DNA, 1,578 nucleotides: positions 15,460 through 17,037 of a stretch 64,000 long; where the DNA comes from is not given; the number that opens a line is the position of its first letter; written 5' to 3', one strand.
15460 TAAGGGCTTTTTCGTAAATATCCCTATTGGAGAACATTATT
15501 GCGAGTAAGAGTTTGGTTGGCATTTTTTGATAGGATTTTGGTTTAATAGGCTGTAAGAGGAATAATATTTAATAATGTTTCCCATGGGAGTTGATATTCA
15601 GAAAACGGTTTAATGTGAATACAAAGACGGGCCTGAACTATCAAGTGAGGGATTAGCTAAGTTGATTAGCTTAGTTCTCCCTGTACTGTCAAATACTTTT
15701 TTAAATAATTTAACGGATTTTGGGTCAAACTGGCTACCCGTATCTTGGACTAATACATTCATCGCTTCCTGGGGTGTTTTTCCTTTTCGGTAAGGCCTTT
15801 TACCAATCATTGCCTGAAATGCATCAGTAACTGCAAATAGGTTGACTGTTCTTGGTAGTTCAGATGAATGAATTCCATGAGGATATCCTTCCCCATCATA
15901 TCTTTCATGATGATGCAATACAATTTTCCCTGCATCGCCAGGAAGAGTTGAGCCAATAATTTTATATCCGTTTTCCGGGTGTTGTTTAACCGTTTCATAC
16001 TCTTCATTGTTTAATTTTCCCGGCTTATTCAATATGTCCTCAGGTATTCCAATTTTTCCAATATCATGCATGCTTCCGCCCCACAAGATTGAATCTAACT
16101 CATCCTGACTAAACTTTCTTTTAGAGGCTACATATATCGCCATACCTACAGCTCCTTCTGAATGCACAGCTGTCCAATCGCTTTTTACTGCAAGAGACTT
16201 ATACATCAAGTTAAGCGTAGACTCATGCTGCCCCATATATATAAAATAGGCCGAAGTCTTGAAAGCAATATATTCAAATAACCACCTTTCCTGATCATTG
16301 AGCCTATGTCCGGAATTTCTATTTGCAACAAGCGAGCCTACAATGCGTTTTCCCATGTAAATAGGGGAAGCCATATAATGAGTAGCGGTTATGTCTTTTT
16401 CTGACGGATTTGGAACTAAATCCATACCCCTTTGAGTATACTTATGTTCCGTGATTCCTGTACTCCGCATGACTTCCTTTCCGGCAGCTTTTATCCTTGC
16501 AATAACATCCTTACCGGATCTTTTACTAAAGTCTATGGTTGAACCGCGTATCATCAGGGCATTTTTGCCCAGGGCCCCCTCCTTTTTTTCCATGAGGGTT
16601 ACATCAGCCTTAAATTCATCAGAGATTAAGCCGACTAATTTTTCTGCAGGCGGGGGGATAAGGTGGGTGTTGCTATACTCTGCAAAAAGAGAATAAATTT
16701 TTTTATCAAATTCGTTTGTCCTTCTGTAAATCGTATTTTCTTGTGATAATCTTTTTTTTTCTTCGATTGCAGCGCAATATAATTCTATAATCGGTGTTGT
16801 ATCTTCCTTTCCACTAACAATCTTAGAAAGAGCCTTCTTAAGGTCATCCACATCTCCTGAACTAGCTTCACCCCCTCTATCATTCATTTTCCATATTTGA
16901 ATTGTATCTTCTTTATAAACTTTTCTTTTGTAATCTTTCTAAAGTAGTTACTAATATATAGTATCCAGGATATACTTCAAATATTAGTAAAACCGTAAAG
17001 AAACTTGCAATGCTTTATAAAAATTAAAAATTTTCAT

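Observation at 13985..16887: Complete c-di-GMP turnover module (GGDEF with I-site, DUF4416, GAF-HD-GYP) in an archaeal genome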

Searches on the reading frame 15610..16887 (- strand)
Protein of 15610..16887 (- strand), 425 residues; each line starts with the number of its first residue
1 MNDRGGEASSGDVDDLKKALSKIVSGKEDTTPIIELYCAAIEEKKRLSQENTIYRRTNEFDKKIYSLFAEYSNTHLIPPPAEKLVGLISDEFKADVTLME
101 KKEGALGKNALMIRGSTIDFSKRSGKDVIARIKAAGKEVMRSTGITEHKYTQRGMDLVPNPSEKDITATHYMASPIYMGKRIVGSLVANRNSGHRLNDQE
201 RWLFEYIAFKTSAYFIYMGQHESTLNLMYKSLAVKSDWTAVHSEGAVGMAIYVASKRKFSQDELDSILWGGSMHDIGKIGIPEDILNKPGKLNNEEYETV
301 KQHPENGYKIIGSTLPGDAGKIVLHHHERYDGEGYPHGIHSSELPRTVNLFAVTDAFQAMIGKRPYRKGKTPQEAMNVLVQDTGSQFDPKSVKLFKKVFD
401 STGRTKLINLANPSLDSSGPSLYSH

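Call 4: search_protein_families(library=pfam, proteins=[window:15610-16887:-], max_evalue=0.01)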
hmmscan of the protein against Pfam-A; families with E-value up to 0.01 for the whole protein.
window:15610-16887:- (425 aa): 2 families
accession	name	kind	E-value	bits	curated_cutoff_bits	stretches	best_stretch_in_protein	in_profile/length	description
PF13487.12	HD_5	-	1.7e-29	103.2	27.2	1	228-390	3-169/170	HD domain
PF01966.28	HD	-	4.2e-11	43.6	22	1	241-360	3-116/116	HD domain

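Call 19: search_protein_families(library=ncbifam, proteins=[window:15610-16887:-], max_evalue=0.01)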
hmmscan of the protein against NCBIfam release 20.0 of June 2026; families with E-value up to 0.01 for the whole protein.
window:15610-16887:- (425 aa): 1 family
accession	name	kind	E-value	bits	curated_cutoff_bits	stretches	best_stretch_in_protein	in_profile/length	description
NF053512.1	nitric_RR_NosR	exception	1.5e-27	96.7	400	1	220-404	173-359/422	response regulator c-di-GMP phosphodiesterase, NosR family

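Call 24: find_homologous_proteins(query=window:15610-16887:-, max_evalue=0.00001)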
Query window:15610-16887:- (425 aa): 6257 proteins with E <= 0.00001 among 8000 candidates; the best 120 are listed.
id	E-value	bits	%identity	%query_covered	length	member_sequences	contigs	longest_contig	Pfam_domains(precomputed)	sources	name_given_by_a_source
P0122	2.1e-284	960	100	100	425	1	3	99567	PF13487.13,PF01966.29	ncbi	-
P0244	2.1e-46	177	34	44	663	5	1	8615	PF08668.19,PF13487.13,PF01966.29,PF00072.31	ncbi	-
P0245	2.7e-46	176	37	40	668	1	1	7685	PF08668.19,PF13487.13,PF01966.29,PF00072.31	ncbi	ncbi:MAG: HD domain-containing phosphohydrolase [Acidobacteriota bacterium]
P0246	9.6e-44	168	34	45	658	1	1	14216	PF08668.19,PF13487.13,PF01966.29,PF23198.2,PF00072.31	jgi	jgi:putative two-component system response regulator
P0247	3.2e-42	163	35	45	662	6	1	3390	PF08668.19,PF13487.13,PF01966.29,PF23198.2,PF00072.31,PF02310.25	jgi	jgi:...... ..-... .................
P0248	1.2e-41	161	40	54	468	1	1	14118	PF13185.13,PF13487.13,PF01966.29,PF01590.33,PF08673.16,PF13492.13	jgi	-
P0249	1.9e-41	160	35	46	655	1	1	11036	PF08668.19,PF13487.13,PF01966.29,PF00072.31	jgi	jgi:putative two-component system response regulator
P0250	3.1e-41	160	37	59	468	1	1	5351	PF13185.13,PF13487.13,PF01966.29,PF01590.33,PF08673.16,PF13492.13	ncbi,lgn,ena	-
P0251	1.1e-40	158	33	69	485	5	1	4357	PF13185.13,PF13487.13,PF01966.29,PF01590.33,PF08673.16,PF13492.13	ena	-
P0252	1.4e-40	157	32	45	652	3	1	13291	PF08668.19,PF13487.13,PF01966.29,PF23198.2,PF00072.31,PF02310.25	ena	-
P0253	1.9e-40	157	38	52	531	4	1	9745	PF13185.13,PF13487.13,PF01966.29,PF01590.33,PF13492.13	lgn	-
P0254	7.1e-40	155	38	54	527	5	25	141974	PF13185.13,PF13487.13,PF01966.29,PF01590.33,PF13492.13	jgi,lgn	jgi:putative nucleotidyltransferase with HDIG domain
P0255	7.2e-40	155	39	54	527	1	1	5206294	PF13185.13,PF13487.13,PF01966.29,PF01590.33,PF13492.13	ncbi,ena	-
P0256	7.4e-40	155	36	58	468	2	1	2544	PF13185.13,PF13487.13,PF01966.29,PF01590.33,PF08673.16,PF13492.13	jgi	-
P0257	7.6e-40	155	41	48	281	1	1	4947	PF08668.19,PF13487.13,PF01966.29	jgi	jgi:HD-GYP domain-containing protein (c-di-GMP phosphodiesterase class II)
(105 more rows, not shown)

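Call 32: search_protein_families(library=pfam, proteins=[L004:5749-6795:-, L005:10469-11359:-, L008:4040-4849:-, L010:10461-12620:-, L011:10476-11351:-, L015:584-2422:-, L004:7014-8768:-, L008:2111-3394:+, L009:8805-9977:+, L006:1666-2598:+], max_evalue=0.001)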
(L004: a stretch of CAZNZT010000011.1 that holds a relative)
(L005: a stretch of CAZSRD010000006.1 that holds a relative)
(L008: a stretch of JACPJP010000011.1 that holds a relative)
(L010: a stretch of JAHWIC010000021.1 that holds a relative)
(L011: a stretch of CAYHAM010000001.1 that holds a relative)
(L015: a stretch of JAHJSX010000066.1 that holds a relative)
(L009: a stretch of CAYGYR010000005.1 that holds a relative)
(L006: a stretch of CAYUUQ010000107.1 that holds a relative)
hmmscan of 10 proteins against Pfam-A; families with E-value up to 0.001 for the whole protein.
L004:5749-6795:- (348 aa): 1 family
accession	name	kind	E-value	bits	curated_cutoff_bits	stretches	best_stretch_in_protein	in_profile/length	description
PF00990.26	GGDEF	-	4e-20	72.7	23.8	1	135-247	3-104/161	Diguanylate cyclase, GGDEF domain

L005:10469-11359:- (296 aa): 2 families
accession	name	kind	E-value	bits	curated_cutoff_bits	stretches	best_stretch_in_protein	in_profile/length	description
PF00072.30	Response_reg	-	2.9e-28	98.7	30.2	1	14-128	1-110/111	Response regulator receiver domain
PF00990.26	GGDEF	-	3.3e-27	95.7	23.8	1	146-292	2-157/161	Diguanylate cyclase, GGDEF domain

L008:4040-4849:- (269 aa): 4 families
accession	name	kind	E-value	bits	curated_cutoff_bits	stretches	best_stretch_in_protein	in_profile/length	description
PF00990.26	GGDEF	-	1.4e-19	70.9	23.8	1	115-265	1-155/161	Diguanylate cyclase, GGDEF domain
PF13426.13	PAS_9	-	3.3e-07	31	27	1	4-111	3-100/103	PAS domain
PF08448.16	PAS_4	-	3.7e-06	27.6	23.1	1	2-110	5-107/110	PAS fold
PF00989.32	PAS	-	4.7e-05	23.8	22.6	1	4-105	13-106/113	PAS fold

L010:10461-12620:- (719 aa): 2 families
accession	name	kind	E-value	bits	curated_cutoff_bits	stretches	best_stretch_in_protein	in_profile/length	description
PF24096.1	DUF7379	-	3.6e-06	27.5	33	1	314-426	2-118/191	Domain of unknown function (DUF7379)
PF12697.13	Abhydrolase_6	-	8.1e-06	27.1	26.3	1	314-417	2-93/217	Alpha/beta hydrolase family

L011:10476-11351:- (291 aa): 12 families
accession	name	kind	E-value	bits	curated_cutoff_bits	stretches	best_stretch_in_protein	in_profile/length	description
PF12146.15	Hydrolase_4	-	3.1e-19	69.7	27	2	63-172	2-112/239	Serine aminopeptidase, S33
PF00561.26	Abhydrolase_1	-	3.6e-13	50.2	25.8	1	66-158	1-90/245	alpha/beta hydrolase fold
PF00326.27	Peptidase_S9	-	6.7e-10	39.3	22.6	1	120-289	44-208/213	Prolyl oligopeptidase family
PF20408.4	Abhydrolase_11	-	2.7e-09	37.5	27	1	221-278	119-175/193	Alpha/beta hydrolase domain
PF20434.5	BD-FAE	-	6.3e-08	32.8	26.8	1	56-251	4-211/215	BD-FAE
PF12697.13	Abhydrolase_6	-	9.8e-07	30.1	26.3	1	68-270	1-206/217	Alpha/beta hydrolase family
PF06500.17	FrsA-like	-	1e-06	28.3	22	1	38-287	168-409/414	Esterase FrsA-like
PF02129.25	Peptidase_S15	-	1.1e-06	29.1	23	1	100-189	57-151/262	X-Pro dipeptidyl-peptidase (S15 family)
PF03959.19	FSH1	-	1.3e-05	25.4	21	1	88-263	61-195/211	Serine hydrolase (FSH1)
PF02230.22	Abhydrolase_2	-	0.00048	20.5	23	0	223-272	150-203/217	Phospholipase/Carboxylesterase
PF05728.18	UPF0227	-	0.00062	20.1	21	0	129-282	51-185/187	Uncharacterised protein family (UPF0227)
PF01738.24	DLH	-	0.00092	19.3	21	0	220-275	134-193/217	Dienelactone hydrolase family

L015:584-2422:- (612 aa): 11 families
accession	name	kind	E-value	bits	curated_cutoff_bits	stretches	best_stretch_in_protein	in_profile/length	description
PF08448.16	PAS_4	-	7.9e-33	113.4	23.1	3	30-145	1-110/110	PAS fold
PF13426.13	PAS_9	-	1.4e-28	99.7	27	2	36-141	3-102/103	PAS domain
PF02518.31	HATPase_c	-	4.6e-24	85.4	26.4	1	508-610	7-110/111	Histidine kinase-, DNA gyrase B-, and HSP90-like ATPase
PF00989.32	PAS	-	4.9e-17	62.4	22.6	1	25-139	2-112/113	PAS fold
PF08447.18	PAS_3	-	5.6e-08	33.4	25.6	0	305-365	25-85/89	PAS fold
PF13188.13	PAS_8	-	5.8e-07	29.6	21.8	0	24-71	1-44/65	PAS domain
PF00512.31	HisKA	-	3.8e-06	27.3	26.9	1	396-458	2-65/66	His Kinase A (phospho-acceptor) domain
PF13581.12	HATPase_c_2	-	5e-06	27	27.4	1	509-585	38-110/127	Histidine kinase-like ATPase domain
PF12282.15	GAF_PdtaS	-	8.5e-06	26.1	23.7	0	90-155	81-143/145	Histidine kinase PdtaS, GAF domain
PF12860.13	PAS_7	-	8.4e-05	23.1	27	0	30-147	1-114/115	PAS fold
PF02335.20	Cytochrom_C552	-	0.00023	20.7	24.1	0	192-232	162-200/438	Cytochrome c552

L004:7014-8768:- (584 aa): 4 families
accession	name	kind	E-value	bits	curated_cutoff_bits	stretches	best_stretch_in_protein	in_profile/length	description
PF01068.26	DNA_ligase_A_M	-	6.2e-59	199.5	26.2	1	248-447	2-204/204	ATP dependent DNA ligase domain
PF04675.19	DNA_ligase_A_N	-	1.9e-43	149.1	24.6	1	3-175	2-173/174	DNA ligase N terminus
PF04679.21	DNA_ligase_A_C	-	7.4e-15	55.6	27.5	1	467-562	1-93/94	ATP dependent DNA ligase C terminal region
PF09414.15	RNA_ligase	-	0.00071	20.2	27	0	267-432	3-160/171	RNA ligase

L008:2111-3394:+ (427 aa): 1 family
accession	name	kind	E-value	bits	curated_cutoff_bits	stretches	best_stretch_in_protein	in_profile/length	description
PF00909.26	Ammonium_transp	-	9.3e-122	407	23.2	1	32-426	1-399/399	Ammonium Transporter Family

L009:8805-9977:+ (390 aa): 3 families
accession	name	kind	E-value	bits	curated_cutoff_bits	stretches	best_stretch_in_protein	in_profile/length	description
PF00069.31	Pkinase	-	2e-37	129.5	31.7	1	18-247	1-219/263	Protein kinase domain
PF07714.23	PK_Tyr_Ser-Thr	-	3.9e-23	82.5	23.1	1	20-229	3-208/258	Protein tyrosine and serine/threonine kinase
PF03109.22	ABC1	-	9.8e-05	22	22.9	0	101-155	164-216/244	ABC1 atypical kinase-like domain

L006:1666-2598:+ (310 aa): 0 families

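Call 35: search_protein_families(library=pfam, proteins=[L014:10507-11376:+, L026:11395-11685:+, L018:4660-5313:+, L019:2738-3514:+, L019:3447-4817:+, L019:4956-5639:+, L048:4890-5984:+, L029:3-1208:+, L028:11118-12161:-, L019:5593-6417:+], max_evalue=0.001)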
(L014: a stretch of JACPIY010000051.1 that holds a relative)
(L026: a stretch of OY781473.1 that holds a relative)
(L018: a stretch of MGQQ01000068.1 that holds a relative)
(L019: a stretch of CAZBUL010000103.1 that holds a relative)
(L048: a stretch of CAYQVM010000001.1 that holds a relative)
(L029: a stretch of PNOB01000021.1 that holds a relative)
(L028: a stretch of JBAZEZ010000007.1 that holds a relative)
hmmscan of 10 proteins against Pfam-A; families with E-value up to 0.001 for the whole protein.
L014:10507-11376:+ (289 aa): 3 families
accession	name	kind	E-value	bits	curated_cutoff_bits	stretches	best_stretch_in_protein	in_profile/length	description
PF08340.16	YicC-like_C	-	1.7e-40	138.4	27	1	171-289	2-120/120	Endoribonuclease YicC-like, C-terminal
PF03755.18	YicC-like_N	-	5.7e-32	111.7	25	1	1-153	1-155/156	Endoribonuclease YicC-like, N-terminal region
PF08269.17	dCache_2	-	9.8e-05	22.1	26.5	1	125-204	19-96/298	Cache domain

L026:11395-11685:+ (96 aa): 1 family
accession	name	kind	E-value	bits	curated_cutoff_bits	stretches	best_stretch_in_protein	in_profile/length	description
PF04025.18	RemA-like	-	4.3e-34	116.9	26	1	13-85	1-73/73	Extracellular matrix regulatory protein A-like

L018:4660-5313:+ (217 aa): 5 families
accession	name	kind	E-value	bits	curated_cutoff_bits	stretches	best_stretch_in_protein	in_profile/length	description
PF00625.27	Guanylate_kin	-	1.9e-45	155.3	25.2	1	16-190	5-179/182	Guanylate kinase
PF13401.12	AAA_22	-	0.00028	21.7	27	1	13-53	5-45/130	AAA domain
PF03266.21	NTPase_1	-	0.0005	20.4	23.9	1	16-64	2-52/168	NTPase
PF13191.12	AAA_16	-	0.00056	20.9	32.6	1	8-40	19-51/167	AAA ATPase domain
PF25199.1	nSTAND_NTPase5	-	0.00061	20.1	34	0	6-46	34-75/145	Novel STAND NTPase 5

L019:2738-3514:+ (258 aa): 2 families
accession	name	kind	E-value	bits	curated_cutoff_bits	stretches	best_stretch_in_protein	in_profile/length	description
PF00588.24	SpoU_methylase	-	1.9e-38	132.2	29.7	1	107-247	2-142/142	SpoU rRNA Methylase family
PF08032.17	SpoU_sub_bind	-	2.9e-15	56.8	22.8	1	14-88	1-74/76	RNA 2'-O ribose methyltransferase substrate binding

L019:3447-4817:+ (456 aa): 1 family
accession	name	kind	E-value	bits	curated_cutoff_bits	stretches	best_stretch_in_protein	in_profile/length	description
PF00180.25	Iso_dh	-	3e-93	313.3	27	1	71-449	2-347/348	Isocitrate/isopropylmalate dehydrogenase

L019:4956-5639:+ (227 aa): 2 families
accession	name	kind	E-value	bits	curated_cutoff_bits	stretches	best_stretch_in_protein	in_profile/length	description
PF00156.33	Pribosyltran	-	5.7e-06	26.2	26.3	1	184-225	83-124/158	Phosphoribosyl transferase domain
PF18912.6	DZR_2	-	2.2e-05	24.6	27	1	4-42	21-55/56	Double zinc ribbon domain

L048:4890-5984:+ (364 aa): 4 families
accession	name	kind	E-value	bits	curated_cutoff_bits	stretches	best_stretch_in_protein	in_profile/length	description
PF24621.2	DHQS_C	-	2.2e-42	144.9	27.6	1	183-327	1-143/144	3-dehydroquinate synthase C-terminal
PF01761.26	DHQ_synthase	-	9.7e-42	141.7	24.2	1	70-181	3-114/115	3-dehydroquinate synthase N-terminal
PF13685.12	Fe-ADH_2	-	2.5e-10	41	28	1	17-133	1-108/149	Iron-containing alcohol dehydrogenase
PF00465.25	Fe-ADH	-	2.4e-07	30.9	31.3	1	16-132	4-130/168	Iron-containing alcohol dehydrogenase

L029:3-1208:+ (401 aa): 3 families
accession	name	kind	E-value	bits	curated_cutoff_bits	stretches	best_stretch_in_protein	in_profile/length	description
PF00294.29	PfkB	-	8.7e-27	94.7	25.8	1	5-217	84-297/302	pfkB family carbohydrate kinase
PF01467.32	CTP_transf_like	-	2.5e-19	70.2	21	1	264-360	1-101/133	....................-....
PF08543.17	Phos_pyr_kin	-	1.3e-07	31.7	27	1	101-203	119-225/246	Phosphomethylpyrimidine kinase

L028:11118-12161:- (347 aa): 1 family
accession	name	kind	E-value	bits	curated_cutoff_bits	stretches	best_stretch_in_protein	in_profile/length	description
PF04055.27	Radical_SAM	-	1.1e-20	75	29.5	1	86-236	3-158/166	Radical SAM superfamily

L019:5593-6417:+ (274 aa): 1 family
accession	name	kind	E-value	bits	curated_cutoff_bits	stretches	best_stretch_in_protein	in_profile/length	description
PF02578.20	Cu-oxidase_4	-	7.6e-66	222.4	22.9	1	45-271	1-237/238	Multi-copper polyphenol oxidoreductase laccase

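Call 67: search_solved_structures(query=window:15610-16887:-, max_evalue=1e-10, show_alignments=3)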
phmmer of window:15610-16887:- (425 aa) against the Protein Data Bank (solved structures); distinct sequences matched with E-value up to 1e-10: 5.
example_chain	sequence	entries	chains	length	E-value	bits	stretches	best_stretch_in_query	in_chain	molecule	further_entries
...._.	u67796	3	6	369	3.5e-27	98.3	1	233-401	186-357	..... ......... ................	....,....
5z7c_A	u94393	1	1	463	6.1e-21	77.8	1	230-391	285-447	3'3'-cGAMP-specific phosphodiesterase 3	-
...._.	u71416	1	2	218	3.9e-17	65.2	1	252-402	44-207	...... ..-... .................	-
9rbz_A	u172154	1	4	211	5.6e-13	51.5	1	223-407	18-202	HD domain/sensory box protein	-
9rc0_A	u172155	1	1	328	2e-12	49.7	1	223-406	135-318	HD domain/sensory box protein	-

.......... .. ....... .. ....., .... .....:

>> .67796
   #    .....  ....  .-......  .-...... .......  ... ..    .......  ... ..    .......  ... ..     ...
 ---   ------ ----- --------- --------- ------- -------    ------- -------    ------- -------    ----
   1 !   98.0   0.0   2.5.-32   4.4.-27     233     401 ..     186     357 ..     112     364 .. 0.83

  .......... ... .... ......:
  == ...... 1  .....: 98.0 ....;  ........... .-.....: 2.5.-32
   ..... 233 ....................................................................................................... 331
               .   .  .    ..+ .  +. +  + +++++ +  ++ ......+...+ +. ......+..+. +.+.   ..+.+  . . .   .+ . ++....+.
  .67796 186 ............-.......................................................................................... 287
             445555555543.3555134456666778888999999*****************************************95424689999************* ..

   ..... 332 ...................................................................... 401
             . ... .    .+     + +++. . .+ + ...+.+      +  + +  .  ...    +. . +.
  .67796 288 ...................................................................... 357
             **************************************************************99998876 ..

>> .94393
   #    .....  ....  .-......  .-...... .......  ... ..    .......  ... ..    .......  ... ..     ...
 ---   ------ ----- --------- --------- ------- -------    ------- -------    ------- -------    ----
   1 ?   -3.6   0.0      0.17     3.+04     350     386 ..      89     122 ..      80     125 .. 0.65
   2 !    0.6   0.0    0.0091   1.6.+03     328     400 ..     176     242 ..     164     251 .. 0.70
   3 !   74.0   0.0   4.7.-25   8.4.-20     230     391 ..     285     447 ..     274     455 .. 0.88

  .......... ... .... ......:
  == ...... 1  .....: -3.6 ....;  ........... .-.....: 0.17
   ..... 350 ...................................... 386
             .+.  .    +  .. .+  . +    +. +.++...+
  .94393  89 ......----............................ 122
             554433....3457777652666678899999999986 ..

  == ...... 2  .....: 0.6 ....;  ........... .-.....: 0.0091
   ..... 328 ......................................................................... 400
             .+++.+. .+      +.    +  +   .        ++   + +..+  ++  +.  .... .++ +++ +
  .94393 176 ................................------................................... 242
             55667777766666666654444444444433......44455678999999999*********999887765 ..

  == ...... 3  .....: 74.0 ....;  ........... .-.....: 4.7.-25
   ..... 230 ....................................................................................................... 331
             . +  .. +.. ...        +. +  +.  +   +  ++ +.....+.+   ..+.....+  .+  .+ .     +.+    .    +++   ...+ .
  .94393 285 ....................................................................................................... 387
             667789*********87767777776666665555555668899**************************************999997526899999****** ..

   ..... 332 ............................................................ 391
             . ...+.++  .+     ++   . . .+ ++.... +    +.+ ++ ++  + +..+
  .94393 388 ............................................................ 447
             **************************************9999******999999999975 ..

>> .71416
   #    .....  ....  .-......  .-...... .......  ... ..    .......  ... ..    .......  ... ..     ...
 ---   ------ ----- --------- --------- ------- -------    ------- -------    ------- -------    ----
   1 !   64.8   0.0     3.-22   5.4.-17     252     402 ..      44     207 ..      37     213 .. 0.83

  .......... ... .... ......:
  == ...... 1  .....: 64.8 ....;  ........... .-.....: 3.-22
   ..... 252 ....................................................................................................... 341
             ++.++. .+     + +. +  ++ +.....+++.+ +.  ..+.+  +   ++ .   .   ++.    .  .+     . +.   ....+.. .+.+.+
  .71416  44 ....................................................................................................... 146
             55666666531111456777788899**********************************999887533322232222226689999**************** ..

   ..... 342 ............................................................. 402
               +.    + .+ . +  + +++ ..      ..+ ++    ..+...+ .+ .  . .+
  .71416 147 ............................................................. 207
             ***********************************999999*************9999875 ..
